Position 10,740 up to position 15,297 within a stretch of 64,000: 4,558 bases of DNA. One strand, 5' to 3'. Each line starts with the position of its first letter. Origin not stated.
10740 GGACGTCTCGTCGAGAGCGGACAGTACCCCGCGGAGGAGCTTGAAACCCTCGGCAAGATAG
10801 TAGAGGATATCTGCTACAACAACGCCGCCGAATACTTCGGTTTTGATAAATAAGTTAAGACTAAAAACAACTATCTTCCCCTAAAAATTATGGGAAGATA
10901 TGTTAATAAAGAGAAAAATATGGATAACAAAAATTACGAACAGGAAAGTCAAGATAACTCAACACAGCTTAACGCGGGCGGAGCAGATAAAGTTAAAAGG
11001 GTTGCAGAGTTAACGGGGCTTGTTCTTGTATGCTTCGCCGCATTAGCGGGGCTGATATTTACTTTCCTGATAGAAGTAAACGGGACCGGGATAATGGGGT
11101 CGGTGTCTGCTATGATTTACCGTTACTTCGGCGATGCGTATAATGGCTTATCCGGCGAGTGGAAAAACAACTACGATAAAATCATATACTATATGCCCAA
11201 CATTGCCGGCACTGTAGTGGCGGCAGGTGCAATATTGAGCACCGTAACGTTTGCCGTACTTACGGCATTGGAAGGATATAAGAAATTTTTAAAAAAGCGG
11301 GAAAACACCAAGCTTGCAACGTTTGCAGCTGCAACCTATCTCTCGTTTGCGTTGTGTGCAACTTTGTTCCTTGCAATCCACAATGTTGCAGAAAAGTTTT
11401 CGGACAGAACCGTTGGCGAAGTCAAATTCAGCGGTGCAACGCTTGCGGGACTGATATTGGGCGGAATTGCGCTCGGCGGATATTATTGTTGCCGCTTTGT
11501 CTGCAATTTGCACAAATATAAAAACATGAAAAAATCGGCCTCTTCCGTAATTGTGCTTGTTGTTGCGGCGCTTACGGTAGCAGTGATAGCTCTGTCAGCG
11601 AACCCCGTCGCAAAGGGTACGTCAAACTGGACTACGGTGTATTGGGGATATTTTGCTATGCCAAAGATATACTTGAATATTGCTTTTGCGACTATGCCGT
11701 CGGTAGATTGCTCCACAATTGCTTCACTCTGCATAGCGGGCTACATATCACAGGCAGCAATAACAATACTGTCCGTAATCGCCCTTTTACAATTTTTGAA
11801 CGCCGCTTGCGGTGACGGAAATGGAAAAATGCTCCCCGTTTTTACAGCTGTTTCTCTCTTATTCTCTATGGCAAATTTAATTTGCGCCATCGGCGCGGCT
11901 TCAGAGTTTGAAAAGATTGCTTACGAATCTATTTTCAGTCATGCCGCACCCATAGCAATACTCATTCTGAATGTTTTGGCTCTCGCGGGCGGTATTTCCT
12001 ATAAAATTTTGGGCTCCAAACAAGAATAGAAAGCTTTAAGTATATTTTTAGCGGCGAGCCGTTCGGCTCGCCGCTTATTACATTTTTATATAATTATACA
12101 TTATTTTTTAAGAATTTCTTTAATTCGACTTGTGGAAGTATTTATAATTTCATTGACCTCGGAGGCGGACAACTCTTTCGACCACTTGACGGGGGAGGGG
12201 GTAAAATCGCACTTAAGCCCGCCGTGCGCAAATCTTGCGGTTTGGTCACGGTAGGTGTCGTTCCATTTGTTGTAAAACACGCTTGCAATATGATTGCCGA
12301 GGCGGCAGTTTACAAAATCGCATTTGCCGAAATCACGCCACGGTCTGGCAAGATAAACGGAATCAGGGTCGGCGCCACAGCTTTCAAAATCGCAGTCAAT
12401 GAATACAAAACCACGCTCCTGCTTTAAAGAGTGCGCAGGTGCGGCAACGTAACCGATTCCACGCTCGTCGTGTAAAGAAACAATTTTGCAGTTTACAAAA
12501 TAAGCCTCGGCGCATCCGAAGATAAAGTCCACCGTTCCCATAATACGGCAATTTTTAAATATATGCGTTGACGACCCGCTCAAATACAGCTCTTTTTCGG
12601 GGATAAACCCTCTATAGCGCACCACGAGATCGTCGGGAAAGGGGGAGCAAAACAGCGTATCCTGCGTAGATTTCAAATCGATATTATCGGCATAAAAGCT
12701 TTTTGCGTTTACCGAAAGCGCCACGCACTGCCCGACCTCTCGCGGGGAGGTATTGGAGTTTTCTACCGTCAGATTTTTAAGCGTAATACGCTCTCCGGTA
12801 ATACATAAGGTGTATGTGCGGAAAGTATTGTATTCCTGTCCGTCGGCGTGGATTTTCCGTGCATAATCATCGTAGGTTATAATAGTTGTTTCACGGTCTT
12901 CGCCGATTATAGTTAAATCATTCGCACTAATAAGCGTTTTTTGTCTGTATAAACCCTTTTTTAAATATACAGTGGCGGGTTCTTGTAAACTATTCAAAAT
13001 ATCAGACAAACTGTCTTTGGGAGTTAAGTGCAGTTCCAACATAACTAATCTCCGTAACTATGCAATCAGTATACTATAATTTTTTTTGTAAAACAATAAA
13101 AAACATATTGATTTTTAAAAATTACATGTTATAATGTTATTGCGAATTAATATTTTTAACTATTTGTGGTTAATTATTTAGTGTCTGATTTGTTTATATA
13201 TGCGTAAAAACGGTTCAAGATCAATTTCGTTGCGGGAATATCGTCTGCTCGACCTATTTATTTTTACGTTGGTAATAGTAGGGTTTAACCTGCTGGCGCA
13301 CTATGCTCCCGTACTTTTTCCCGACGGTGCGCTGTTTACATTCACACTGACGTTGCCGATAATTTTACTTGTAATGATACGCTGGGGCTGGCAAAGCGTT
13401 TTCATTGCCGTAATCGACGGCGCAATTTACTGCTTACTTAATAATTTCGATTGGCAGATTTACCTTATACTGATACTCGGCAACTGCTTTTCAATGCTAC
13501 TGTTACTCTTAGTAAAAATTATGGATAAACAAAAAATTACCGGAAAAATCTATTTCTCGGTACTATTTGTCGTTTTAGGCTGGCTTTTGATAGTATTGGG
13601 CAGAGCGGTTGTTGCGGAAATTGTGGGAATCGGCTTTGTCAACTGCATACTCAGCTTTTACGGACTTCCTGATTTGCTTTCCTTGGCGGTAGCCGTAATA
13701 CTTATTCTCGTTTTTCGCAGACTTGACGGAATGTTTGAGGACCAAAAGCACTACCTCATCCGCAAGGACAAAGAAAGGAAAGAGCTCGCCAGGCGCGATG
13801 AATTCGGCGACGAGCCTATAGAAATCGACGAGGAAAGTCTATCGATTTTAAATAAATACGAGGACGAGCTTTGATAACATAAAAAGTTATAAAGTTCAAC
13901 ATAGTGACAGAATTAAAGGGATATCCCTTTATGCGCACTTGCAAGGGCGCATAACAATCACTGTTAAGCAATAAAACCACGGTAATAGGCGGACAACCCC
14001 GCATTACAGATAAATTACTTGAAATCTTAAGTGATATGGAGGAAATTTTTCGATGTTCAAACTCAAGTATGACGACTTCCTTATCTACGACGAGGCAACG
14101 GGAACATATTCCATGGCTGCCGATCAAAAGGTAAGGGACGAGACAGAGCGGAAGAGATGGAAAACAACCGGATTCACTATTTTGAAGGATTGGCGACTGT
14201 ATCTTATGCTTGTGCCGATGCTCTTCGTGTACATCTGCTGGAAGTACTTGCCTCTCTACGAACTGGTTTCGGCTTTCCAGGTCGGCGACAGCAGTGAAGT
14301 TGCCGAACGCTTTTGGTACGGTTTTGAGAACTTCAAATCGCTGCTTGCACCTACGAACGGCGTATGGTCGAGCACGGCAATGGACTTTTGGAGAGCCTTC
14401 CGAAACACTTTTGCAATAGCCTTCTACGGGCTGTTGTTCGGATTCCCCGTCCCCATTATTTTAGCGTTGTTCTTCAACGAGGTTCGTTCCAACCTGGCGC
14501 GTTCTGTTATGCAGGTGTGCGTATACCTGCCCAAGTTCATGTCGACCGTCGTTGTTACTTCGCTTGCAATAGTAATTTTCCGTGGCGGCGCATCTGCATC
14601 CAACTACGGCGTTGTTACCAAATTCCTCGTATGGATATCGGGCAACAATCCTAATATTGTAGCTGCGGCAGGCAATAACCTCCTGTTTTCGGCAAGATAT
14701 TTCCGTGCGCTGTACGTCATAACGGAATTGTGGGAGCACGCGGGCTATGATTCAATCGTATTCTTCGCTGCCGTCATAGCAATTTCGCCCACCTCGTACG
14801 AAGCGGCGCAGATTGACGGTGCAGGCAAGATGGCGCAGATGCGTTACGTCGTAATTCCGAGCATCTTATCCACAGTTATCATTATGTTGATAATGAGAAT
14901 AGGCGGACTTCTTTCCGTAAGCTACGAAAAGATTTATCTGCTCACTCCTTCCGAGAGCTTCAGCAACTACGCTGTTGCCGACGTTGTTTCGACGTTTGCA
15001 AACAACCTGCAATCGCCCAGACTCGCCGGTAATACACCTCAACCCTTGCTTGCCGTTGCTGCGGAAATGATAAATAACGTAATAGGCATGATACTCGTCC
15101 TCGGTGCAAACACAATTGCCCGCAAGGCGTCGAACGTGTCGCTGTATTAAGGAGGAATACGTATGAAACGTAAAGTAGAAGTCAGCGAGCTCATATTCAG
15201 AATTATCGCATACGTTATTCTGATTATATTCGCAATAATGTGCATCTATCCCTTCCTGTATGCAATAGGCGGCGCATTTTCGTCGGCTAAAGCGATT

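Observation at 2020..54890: Rep-B: a modular palindromic intergenic repeat, 7 copies in 64 kb, all co-oriented with transcription and all inside operons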

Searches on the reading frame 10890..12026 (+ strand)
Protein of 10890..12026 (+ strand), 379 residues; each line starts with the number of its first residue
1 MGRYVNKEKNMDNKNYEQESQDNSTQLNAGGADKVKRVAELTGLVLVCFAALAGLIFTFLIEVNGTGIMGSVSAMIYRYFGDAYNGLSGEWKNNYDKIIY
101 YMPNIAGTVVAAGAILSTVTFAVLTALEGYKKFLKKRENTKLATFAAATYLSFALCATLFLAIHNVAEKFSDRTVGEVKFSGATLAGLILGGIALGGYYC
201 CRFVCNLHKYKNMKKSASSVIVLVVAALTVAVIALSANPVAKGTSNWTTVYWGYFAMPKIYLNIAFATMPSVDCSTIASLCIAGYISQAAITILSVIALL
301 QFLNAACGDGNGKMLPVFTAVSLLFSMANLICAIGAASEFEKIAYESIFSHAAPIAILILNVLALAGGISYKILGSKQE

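Call 97: search_protein_families(library=pfam, proteins=[window:10890-12026:+], max_evalue=0.001)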
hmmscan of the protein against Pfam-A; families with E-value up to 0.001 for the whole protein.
window:10890-12026:+ (379 aa): 0 families

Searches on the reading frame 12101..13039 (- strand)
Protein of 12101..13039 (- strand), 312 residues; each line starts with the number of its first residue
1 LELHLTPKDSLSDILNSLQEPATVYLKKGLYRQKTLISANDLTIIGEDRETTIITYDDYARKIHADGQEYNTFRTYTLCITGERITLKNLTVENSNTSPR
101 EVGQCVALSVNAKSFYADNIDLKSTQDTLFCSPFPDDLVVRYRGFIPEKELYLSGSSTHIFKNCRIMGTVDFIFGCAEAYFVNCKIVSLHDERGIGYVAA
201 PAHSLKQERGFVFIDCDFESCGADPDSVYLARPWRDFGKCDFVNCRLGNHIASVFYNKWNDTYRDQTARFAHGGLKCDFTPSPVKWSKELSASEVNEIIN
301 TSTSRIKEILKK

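Call 97: search_protein_families(library=pfam, proteins=[window:12101-13039:-], max_evalue=0.001)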
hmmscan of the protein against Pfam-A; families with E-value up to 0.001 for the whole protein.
window:12101-13039:- (312 aa): 1 family
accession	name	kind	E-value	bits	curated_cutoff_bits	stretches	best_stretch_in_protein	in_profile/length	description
PF01095.25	Pectinesterase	-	2.7e-31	108.9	27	2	156-267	135-253/298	Pectinesterase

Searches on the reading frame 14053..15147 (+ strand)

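Call 97: search_protein_families(library=pfam, proteins=[window:14053-15147:+], max_evalue=0.001)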
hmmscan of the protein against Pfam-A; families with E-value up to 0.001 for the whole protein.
window:14053-15147:+ (365 aa): 1 family
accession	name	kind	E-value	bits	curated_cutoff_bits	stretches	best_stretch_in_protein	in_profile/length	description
PF00528.27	BPD_transp_1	-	2.6e-07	31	26.4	1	130-287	1-122/184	Binding-protein-dependent transport system inner membrane component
